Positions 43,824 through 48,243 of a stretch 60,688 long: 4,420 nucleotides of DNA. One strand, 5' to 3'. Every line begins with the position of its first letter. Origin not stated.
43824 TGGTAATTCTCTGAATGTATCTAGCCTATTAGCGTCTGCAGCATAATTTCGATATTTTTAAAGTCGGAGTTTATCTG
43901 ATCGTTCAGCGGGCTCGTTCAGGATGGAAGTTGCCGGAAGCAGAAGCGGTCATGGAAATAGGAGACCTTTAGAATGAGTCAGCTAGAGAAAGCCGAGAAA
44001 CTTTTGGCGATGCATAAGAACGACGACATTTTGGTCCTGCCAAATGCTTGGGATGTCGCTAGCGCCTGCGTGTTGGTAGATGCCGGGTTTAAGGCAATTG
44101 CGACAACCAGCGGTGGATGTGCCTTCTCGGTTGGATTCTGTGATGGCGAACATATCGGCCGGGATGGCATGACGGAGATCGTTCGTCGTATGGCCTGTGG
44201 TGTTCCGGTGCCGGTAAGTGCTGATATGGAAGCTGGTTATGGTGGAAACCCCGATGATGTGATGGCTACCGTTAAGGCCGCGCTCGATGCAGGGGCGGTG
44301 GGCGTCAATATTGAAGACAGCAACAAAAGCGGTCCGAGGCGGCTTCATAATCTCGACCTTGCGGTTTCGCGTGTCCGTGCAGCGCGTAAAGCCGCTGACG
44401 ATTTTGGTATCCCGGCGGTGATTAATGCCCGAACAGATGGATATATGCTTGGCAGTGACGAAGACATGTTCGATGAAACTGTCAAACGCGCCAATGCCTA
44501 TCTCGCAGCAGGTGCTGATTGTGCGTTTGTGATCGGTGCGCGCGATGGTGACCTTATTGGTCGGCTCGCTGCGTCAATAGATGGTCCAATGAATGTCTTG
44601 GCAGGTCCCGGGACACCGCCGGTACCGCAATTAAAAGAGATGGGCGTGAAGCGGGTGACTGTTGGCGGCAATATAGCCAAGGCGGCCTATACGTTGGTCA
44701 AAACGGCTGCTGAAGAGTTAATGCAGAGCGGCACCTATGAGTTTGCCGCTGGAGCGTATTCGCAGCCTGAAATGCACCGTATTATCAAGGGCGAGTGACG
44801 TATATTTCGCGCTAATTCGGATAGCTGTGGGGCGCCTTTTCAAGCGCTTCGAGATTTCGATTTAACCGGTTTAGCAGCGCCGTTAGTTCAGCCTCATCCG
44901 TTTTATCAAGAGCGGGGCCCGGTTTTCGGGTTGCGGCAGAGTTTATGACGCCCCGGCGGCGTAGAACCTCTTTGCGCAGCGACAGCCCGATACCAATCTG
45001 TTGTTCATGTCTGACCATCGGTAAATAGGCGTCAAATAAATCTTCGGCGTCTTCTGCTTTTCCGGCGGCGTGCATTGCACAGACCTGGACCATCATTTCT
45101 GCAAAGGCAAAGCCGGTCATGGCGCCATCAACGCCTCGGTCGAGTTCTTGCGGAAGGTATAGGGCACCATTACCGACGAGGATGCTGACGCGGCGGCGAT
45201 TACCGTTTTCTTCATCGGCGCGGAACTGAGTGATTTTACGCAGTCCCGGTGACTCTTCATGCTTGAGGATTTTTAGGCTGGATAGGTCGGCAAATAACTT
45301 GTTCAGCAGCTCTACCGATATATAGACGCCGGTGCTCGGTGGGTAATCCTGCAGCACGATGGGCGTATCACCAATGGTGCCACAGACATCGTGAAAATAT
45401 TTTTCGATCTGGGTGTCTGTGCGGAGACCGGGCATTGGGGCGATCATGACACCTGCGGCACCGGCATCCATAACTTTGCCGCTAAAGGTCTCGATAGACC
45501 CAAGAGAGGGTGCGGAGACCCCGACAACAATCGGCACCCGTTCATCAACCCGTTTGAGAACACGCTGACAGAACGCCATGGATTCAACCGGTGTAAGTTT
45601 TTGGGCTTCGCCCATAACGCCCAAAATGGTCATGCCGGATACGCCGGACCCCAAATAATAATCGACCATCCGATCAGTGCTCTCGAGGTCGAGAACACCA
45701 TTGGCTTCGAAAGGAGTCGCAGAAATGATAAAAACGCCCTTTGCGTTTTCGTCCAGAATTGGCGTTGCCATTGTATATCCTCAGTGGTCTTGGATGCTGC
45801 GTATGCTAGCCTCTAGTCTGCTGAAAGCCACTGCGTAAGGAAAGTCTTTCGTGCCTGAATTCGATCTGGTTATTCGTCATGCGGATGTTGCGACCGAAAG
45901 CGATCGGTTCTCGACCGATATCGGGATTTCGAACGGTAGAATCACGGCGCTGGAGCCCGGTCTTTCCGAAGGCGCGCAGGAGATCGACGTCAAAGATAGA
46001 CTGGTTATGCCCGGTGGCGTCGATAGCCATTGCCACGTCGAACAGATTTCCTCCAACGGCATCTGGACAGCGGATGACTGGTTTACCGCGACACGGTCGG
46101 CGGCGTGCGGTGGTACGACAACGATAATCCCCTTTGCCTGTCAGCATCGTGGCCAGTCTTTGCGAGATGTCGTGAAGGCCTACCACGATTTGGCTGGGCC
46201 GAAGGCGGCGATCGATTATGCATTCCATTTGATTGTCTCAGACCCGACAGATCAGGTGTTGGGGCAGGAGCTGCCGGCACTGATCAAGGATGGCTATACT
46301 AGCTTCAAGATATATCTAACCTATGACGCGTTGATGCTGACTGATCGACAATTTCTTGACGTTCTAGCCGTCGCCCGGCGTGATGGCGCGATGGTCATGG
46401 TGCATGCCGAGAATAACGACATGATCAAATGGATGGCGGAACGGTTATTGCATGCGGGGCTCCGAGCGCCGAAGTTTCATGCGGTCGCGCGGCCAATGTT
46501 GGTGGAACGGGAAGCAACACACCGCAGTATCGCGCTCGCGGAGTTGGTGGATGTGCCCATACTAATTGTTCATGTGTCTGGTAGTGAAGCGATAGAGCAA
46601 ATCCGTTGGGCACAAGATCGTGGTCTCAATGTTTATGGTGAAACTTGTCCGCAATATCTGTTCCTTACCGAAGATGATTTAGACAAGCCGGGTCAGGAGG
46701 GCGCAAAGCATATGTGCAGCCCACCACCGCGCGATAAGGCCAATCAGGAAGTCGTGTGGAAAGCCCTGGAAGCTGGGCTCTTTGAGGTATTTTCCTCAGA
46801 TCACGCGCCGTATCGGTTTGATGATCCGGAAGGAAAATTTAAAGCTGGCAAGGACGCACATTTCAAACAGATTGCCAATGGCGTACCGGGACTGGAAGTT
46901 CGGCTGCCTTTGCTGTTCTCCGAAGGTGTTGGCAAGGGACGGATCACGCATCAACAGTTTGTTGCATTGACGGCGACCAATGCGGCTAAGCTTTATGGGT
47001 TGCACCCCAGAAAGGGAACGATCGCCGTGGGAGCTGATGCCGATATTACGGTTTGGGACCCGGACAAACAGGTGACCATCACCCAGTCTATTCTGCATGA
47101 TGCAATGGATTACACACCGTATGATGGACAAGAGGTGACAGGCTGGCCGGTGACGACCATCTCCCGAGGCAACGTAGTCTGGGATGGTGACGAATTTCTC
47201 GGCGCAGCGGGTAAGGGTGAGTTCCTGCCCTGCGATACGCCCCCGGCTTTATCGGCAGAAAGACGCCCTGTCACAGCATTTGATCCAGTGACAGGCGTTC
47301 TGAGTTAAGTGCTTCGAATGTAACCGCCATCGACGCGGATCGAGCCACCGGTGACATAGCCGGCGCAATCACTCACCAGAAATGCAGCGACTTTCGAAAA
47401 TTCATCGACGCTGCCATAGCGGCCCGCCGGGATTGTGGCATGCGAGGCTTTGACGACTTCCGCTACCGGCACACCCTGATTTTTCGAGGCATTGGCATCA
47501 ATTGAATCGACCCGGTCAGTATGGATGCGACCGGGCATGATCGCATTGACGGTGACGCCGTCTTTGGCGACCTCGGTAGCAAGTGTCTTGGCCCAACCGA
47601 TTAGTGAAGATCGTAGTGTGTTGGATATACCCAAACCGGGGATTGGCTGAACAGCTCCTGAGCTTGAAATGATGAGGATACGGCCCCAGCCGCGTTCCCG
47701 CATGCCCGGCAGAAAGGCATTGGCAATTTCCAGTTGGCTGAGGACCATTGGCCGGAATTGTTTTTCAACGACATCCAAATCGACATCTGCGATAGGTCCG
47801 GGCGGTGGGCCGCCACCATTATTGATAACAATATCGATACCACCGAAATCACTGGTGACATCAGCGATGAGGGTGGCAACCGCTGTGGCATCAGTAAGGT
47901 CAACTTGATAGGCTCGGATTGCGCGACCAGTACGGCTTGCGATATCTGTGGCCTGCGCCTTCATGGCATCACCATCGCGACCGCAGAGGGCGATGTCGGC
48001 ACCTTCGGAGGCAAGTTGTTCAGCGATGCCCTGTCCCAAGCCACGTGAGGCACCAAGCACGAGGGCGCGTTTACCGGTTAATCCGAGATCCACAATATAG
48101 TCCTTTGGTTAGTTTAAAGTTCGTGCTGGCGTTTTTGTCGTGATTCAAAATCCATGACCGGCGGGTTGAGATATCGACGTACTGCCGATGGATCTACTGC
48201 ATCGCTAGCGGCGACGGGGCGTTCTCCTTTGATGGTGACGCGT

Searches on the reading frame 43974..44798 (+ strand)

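Call 8: search_protein_families(library=pfam, proteins=[window:43974-44798:+])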
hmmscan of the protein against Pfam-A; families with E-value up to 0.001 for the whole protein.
window:43974-44798:+ (274 aa): 1 family
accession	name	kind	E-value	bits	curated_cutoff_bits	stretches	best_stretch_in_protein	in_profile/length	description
PF13714.12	PEP_mutase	-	6e-78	262.2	31.5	1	11-249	2-239/240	Phosphoenolpyruvate phosphomutase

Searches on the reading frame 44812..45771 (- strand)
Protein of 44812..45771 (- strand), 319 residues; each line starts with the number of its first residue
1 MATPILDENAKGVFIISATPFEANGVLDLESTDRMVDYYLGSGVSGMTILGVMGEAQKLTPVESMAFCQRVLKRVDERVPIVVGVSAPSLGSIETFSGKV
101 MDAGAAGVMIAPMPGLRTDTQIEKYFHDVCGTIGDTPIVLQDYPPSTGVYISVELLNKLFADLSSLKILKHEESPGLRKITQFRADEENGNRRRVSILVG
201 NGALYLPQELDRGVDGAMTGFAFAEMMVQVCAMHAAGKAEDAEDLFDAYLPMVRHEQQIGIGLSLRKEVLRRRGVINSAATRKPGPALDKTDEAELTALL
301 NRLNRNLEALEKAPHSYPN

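Call 8: search_protein_families(library=pfam, proteins=[window:44812-45771:-])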
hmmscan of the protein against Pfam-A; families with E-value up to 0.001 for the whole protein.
window:44812-45771:- (319 aa): 1 family
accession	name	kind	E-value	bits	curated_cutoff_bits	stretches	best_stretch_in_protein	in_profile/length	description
PF00701.28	DHDPS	-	1.6e-25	89.9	22.1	1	11-301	3-287/289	Dihydrodipicolinate synthetase family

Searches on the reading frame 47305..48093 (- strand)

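Call 8: search_protein_families(library=pfam, proteins=[window:47305-48093:-])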
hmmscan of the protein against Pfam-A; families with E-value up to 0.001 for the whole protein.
window:47305-48093:- (262 aa): 6 families
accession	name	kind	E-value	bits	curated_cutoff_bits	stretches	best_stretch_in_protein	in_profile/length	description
PF13561.12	adh_short_C2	-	9.6e-50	169.8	27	1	14-258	1-235/236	Enoyl-(Acyl carrier protein) reductase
PF00106.31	adh_short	-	3.2e-39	134.9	26.6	1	8-200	1-192/195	short chain dehydrogenase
PF08659.16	KR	-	4.2e-11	43.5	22.6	1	11-129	4-125/180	KR domain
PF23441.1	SDR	-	1.1e-10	41.8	27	1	9-258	9-255/258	SDR-like rossmann domain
PF13460.12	NAD_binding_10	-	6.2e-08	33.2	27.2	1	14-194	1-150/184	NAD(P)H-binding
PF01370.27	Epimerase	-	0.00037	20.4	20.9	1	10-82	1-66/240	NAD dependent epimerase/dehydratase family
